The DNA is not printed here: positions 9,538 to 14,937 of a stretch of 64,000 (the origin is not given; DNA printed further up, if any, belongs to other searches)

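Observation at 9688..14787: ORF C: PD-(D/E)xK nuclease, NACHT-like NTPase and a ~1,250-aa helical tail (Avs/STAND-like architecture)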

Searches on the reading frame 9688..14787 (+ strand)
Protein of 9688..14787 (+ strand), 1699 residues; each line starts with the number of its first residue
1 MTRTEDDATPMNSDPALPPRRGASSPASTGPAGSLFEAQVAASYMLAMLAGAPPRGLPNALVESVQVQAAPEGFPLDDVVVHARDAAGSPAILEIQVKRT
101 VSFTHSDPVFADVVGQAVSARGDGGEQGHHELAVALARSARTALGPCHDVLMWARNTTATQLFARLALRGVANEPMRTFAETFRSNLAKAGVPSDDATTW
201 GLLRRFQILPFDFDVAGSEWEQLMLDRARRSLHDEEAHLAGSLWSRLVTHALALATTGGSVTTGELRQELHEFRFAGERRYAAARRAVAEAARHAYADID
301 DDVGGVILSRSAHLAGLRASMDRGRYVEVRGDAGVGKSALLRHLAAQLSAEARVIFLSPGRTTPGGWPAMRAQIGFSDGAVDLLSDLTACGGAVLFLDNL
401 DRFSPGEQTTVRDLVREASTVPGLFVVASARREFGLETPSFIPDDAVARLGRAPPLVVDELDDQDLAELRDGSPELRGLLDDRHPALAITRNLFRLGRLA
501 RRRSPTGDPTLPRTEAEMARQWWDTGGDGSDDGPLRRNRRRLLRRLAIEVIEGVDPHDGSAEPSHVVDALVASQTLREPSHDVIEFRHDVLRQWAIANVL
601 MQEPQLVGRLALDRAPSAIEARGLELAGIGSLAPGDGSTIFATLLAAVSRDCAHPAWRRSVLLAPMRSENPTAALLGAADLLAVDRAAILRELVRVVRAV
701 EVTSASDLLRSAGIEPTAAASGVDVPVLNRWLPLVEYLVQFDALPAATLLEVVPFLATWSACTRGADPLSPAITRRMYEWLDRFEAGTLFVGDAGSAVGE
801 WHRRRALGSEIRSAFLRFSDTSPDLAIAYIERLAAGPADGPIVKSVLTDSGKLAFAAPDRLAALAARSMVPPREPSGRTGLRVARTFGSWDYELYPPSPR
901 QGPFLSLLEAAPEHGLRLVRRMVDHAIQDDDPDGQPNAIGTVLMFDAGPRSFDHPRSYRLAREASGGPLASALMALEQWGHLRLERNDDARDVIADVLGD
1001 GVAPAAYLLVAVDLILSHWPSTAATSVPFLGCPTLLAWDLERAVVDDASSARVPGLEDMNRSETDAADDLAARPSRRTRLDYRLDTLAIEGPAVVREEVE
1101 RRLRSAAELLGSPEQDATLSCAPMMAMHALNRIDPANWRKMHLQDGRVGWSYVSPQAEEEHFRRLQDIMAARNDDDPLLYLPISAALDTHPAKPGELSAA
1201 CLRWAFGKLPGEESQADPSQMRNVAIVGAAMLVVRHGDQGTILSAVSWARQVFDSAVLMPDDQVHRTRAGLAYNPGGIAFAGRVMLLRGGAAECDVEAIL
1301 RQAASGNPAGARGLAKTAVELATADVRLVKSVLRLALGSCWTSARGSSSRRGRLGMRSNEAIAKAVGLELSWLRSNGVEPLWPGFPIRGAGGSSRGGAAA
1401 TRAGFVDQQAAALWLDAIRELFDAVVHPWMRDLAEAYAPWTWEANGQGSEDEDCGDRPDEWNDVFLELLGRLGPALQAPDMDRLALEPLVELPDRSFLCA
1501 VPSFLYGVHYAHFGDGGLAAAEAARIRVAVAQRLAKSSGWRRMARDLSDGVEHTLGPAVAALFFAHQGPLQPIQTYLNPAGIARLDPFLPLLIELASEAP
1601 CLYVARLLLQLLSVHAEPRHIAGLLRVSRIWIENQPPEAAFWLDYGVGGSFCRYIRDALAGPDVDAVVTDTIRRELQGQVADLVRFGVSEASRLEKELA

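Call 5: search_protein_families(library=pfam, proteins=[window:9688-14787:+], max_evalue=0.01)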
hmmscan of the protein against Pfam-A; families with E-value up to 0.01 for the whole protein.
window:9688-14787:+ (1699 aa): 3 families
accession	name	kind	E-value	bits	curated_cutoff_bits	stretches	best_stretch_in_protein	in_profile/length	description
PF13191.12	AAA_16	-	1.6e-05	25.9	32.6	1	318-357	18-56/167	AAA ATPase domain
PF25199.1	nSTAND_NTPase5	-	0.00088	19.6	34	1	318-431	35-133/145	Novel STAND NTPase 5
PF05729.18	NACHT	-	0.0078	16.5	26.7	0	325-350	1-26/167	NACHT domain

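Call 6: search_protein_families(library=padloc, proteins=[window:9688-14787:+], max_evalue=0.01)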
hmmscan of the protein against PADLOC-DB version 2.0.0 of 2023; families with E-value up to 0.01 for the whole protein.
window:9688-14787:+ (1699 aa): 3 families
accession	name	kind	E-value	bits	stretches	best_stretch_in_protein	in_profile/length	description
PDLC04700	PDC-M54A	-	1.5e-09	33.5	1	32-613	9-636/1657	-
PDLC04702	PDC-M54A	-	4.8e-09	32.2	1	29-418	16-413/1621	-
PDLC04140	mad8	-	0.0046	14.5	1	319-501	22-125/314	mads_8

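Call 7: search_protein_families(library=ncbifam, proteins=[window:9688-14787:+], max_evalue=0.1)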
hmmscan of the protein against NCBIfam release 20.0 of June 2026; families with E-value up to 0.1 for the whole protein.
window:9688-14787:+ (1699 aa): 5 families
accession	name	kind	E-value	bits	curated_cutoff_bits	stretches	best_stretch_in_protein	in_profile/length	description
TIGR01189.1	ccmA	equivalog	0.0076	15.9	131.6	1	314-355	16-57/198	heme ABC exporter ATP-binding protein CcmA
NF010155.0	PRK13634.1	equivalog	0.029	13.6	413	1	314-349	23-58/290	energy-coupling factor ABC transporter ATP-binding protein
NF010061.0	PRK13538.1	equivalog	0.039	13.4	195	1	315-351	22-58/211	cytochrome c biogenesis heme-transporting ATPase CcmA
TIGR04520.1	ECF_ATPase_1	equivalog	0.075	12.4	315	0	312-358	16-62/269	energy-coupling factor transporter ATPase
NF010068.0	PRK13548.1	equivalog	0.099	11.7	261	0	315-356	22-63/261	heme ABC transporter ATP-binding protein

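Call 8: search_solved_structures(query=window:9688-14787:+, max_evalue=1, show_alignments=2)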
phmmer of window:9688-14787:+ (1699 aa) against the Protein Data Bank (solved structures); distinct sequences matched with E-value up to 1: 3.
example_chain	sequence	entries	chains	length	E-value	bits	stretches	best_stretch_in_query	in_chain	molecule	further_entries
4r7y_A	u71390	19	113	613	0.12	12.9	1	326-418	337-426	Minichromosome maintenance protein MCM, Cell division control protein 21 | Minichromosome maintenance protein MCM,DNA helicase | Minichromosome maintenance prot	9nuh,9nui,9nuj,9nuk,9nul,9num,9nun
8i6o_B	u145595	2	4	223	0.12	12.9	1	320-400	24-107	Cell division ATP-binding protein FtsE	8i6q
8i6r_B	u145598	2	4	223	0.13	12.8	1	320-401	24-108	Cell division ATP-binding protein FtsE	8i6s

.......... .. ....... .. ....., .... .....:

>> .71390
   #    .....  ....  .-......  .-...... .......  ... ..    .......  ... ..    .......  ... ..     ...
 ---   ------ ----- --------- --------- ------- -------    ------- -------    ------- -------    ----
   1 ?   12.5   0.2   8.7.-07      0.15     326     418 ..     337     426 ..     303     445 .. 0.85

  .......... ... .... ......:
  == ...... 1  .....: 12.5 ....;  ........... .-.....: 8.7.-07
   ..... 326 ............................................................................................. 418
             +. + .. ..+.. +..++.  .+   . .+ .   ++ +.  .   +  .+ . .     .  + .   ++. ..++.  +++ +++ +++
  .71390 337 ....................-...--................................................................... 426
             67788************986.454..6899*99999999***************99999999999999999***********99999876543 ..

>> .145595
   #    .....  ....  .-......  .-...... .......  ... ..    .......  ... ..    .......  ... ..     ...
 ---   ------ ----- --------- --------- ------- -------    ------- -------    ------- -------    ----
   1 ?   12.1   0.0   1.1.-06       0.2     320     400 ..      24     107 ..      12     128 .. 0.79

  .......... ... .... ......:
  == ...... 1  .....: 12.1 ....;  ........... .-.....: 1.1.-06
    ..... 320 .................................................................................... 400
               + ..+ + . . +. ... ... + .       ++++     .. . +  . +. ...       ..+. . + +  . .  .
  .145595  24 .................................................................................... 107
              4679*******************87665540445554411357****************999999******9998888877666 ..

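Call 9: find_homologous_proteins(query=window:9688-14787:+, max_evalue=0.001)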
Query window:9688-14787:+ (1699 aa): 471 proteins with E <= 0.001 among 8000 candidates; the best 120 are listed.
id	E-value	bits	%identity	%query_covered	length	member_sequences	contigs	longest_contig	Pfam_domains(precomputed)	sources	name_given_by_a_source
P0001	0.0e+0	3446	92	100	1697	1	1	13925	PF13191.13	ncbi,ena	-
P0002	0.0e+0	3273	87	100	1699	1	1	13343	PF13191.13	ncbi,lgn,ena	-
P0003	0.0e+0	3076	82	100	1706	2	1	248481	PF13191.13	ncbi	-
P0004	0.0e+0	3028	92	88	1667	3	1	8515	PF13191.13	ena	-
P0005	0.0e+0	2850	78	99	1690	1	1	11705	-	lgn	-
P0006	0.0e+0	1813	85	58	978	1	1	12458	PF13191.13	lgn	-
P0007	0.0e+0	1306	43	98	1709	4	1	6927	-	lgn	-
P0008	0.0e+0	1305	43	98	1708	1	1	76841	-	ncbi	-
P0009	0.0e+0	1305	43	99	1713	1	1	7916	-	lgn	-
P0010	0.0e+0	1304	43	99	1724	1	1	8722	-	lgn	-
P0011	0.0e+0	1303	43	99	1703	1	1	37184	-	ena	-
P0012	0.0e+0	1302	43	99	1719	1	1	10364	-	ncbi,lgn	-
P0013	0.0e+0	1301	43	99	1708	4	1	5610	-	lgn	-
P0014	0.0e+0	1295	43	99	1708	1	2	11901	-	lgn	-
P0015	0.0e+0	1295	43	99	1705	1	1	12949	-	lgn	-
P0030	0.0e+0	1276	41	98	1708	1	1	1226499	-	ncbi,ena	-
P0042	0.0e+0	1247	42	99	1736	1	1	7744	-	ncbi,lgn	ncbi:MAG: hypothetical protein V7645_2141 [Actinomycetota bacterium]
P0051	0.0e+0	1231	41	99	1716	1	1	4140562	-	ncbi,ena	-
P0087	0.0e+0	1188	37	99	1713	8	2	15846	-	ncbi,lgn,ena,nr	ncbi:MAG: ATP-binding protein [Proteobacteria bacterium]|nr:ATP-binding protein [Pseudomonadota bact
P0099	0.0e+0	1181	40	99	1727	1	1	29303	-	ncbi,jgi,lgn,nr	ncbi:MAG: hypothetical protein CV089_11430 [Nitrospira sp. WS110]|nr:hypothetical protein [Nitrospir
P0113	0.0e+0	1164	40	99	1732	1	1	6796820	-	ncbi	ncbi:NACHT domain-containing protein [Duganella sp. PWIR1]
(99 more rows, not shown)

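Call 11: find_encoding_contigs(protein=P0113, flank=10000, max_places=2)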
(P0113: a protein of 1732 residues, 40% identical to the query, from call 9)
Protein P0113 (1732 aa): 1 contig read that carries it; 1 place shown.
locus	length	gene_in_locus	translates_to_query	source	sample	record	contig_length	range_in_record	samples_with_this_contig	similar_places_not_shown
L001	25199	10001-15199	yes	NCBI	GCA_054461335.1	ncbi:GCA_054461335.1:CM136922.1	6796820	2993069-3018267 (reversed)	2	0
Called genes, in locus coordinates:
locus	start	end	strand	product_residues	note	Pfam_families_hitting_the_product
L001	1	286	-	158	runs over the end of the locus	PF13560:HTH_31, PF01381:HTH_3 (weak)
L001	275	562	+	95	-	-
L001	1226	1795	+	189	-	-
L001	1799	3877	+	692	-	-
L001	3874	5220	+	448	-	PF13191:AAA_16 (faint), PF13401:AAA_22 (faint)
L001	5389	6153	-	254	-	-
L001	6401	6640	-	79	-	-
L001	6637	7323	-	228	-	PF06527:TniQ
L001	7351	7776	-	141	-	PF12844:HTH_19, PF13560:HTH_31, PF01381:HTH_3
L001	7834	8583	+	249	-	-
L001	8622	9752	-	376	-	-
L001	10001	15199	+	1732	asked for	-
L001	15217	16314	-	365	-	PF27363:YuaX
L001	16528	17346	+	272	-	-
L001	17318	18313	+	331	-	PF01963:TraB_PrgY_gumN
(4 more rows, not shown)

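Call 12: find_encoding_contigs(protein=P0030, flank=10000, max_places=2)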
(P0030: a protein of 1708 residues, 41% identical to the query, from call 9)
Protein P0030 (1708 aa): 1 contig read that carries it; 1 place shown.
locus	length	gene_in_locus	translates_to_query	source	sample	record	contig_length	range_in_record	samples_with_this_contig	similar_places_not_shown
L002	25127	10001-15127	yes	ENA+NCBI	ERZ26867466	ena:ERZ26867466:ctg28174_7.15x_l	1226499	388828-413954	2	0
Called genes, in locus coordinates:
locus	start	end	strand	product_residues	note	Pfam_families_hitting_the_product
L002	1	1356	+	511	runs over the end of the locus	PF00501:AMP-binding, PF13193:AMP-binding_C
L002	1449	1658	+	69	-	-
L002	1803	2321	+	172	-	PF08534:Redoxin, PF00578:AhpC-TSA, PF00085:Thioredoxin, PF13098:Thioredoxin_2 (weak), PF13905:Thioredoxin_8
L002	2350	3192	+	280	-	PF13649:Methyltransf_25 (weak)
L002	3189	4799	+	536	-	PF02776:TPP_enzyme_N, PF00205:TPP_enzyme_M, PF02775:TPP_enzyme_C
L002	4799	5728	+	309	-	PF10503:Esterase_PHB (weak)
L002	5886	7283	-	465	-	PF02515:CoA_transf_3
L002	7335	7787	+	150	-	PF11578:DUF3237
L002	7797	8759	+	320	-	PF03401:TctC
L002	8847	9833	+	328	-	PF01738:DLH, PF00326:Peptidase_S9 (faint)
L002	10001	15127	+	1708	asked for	-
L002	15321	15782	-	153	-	PF08808:RES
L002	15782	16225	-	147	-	PF20432:Xre-like-HTH, PF09722:Xre_MbcA_ParS_C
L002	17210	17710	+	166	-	-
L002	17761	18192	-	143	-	PF01850:PIN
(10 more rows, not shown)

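Call 13: find_encoding_contigs(protein=P0003, flank=10000, max_places=2)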
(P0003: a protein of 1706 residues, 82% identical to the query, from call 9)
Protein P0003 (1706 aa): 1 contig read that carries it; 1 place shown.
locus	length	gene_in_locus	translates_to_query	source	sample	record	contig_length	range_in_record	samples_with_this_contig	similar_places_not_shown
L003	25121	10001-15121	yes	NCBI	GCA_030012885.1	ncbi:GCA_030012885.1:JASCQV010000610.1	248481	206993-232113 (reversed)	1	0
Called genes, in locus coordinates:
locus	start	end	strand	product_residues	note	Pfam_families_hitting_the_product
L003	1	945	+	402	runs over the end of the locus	PF10009:DUF2252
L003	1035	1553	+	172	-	-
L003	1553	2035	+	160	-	PF03734:YkuD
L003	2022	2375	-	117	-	PF06155:GBBH-like_N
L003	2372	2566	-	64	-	PF03966:Trm112p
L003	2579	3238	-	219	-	PF02190:LON_substr_bdg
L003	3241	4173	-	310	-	PF00085:Thioredoxin, PF13098:Thioredoxin_2 (weak), PF13432:TPR_16 (faint), PF14559:TPR_19, PF14561:TPR_20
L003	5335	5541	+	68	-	-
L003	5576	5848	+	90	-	-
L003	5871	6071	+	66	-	-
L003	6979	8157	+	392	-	-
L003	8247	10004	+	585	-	-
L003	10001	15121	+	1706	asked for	PF13191:AAA_16 (faint)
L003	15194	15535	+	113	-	PF13340:DUF4096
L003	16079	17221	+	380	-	PF05598:DUF772, PF01609:DDE_Tnp_1, PF13751:DDE_Tnp_1_6 (weak)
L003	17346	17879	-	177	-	-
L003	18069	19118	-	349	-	PF04577:Glyco_transf_61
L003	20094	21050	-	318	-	PF13403:Hint_2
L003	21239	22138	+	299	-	-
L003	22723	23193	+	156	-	-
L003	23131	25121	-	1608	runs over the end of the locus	PF13517:FG-GAP_3, PF01839:FG-GAP (faint), PF13517:FG-GAP_3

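Call 14: find_encoding_contigs(protein=P0008, flank=10000, max_places=2)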
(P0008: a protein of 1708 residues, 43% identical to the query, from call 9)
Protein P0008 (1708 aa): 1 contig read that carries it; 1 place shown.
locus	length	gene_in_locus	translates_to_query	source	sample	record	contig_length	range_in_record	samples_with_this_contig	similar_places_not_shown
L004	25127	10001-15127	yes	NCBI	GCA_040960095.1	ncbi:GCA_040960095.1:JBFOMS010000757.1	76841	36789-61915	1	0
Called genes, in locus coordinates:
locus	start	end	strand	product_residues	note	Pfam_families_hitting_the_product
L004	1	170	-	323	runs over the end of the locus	PF03401:TctC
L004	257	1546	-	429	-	PF00672:HAMP, PF00512:HisKA, PF02518:HATPase_c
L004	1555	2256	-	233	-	PF00072:Response_reg, PF00486:Trans_reg_C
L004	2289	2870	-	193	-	PF13801:Metal_resist, PF07813:LTXXQ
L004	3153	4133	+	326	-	PF03401:TctC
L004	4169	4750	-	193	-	PF13801:Metal_resist, PF07813:LTXXQ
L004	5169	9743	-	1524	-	PF13191:AAA_16 (weak)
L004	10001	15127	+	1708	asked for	-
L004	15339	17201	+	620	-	-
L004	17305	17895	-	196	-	PF16123:HAGH_C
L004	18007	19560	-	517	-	PF00989:PAS (weak), PF08448:PAS_4, PF13188:PAS_8 (faint), PF13426:PAS_9, PF00512:HisKA, PF02518:HATPase_c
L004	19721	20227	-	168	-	PF01243:PNPOx_N, PF12900:Pyridox_ox_2 (weak)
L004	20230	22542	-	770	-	PF02515:CoA_transf_3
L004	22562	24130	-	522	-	PF20695:UbiD_N, PF01977:UbiD, PF20696:UbiD_C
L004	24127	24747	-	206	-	PF02441:Flavoprotein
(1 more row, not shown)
